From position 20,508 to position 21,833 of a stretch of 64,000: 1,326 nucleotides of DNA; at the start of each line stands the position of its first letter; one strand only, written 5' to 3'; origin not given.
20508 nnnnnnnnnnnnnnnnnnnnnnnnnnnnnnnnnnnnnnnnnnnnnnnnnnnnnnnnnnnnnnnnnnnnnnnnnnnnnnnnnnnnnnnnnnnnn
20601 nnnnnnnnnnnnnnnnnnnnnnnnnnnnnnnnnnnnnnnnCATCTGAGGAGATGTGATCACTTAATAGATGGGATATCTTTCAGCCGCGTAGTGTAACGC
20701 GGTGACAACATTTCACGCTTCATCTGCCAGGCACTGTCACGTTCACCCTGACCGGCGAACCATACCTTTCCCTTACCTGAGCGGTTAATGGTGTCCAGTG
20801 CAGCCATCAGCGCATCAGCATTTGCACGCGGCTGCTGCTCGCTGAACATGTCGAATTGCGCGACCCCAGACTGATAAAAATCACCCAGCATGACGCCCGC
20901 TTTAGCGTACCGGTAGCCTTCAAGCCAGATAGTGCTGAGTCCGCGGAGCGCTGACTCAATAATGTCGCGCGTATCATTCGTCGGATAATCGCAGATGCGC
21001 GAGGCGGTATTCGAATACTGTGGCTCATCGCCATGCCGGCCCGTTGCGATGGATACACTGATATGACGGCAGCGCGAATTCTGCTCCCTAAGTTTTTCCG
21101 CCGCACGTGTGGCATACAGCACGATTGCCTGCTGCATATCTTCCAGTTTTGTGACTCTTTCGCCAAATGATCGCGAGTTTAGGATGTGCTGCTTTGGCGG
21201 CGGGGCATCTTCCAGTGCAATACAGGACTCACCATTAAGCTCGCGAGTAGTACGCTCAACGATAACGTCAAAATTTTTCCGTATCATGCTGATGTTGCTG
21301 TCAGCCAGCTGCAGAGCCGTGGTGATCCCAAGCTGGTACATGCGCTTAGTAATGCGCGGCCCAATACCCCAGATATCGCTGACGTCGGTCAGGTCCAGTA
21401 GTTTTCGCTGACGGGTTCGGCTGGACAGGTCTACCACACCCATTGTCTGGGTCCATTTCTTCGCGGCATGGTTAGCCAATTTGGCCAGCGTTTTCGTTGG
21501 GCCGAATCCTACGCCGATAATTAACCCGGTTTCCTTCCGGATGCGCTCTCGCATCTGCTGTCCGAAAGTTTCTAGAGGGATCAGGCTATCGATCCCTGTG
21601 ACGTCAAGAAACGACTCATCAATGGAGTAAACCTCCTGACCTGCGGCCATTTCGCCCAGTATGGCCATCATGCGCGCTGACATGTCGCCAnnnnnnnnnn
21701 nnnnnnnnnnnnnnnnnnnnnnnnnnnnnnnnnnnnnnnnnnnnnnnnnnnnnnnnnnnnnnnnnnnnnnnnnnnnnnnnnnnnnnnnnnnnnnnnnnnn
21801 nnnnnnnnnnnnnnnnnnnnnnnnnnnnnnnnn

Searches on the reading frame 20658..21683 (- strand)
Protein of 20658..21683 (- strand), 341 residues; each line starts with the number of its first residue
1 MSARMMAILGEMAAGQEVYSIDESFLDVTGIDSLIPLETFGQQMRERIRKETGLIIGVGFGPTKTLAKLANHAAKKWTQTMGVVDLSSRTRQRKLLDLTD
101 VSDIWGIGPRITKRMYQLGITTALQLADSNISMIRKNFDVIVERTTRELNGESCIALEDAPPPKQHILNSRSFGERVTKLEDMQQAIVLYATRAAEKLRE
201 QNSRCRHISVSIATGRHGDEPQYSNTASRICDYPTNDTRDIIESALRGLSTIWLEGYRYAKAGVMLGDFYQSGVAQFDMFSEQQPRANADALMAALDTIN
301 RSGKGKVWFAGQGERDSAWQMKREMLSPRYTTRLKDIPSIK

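Call 52: search_protein_families(library=pfam, proteins=[window:20658-21683:-], max_evalue=0.001)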
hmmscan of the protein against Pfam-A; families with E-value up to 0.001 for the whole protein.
window:20658-21683:- (341 aa): 4 families
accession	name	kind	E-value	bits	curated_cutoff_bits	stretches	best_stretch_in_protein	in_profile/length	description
PF11799.13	IMS_C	-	4.9e-23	82.1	20.7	1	165-278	2-108/109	impB/mucB/samB family C-terminal domain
PF13438.11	DUF4113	-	9e-21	74.1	24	1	291-340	2-51/51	Domain of unknown function (DUF4113)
PF00817.25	IMS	-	6.6e-14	52.5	23.2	1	1-71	75-147/148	impB/mucB/samB family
PF11798.14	IMS_HHH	-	0.00013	22.5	24.4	1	94-120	6-32/32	IMS family HHH motif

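Call 53: search_protein_families(library=padloc, proteins=[window:20658-21683:-], max_evalue=0.001)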
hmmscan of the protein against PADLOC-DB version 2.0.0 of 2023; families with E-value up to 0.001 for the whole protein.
window:20658-21683:- (341 aa): 0 families
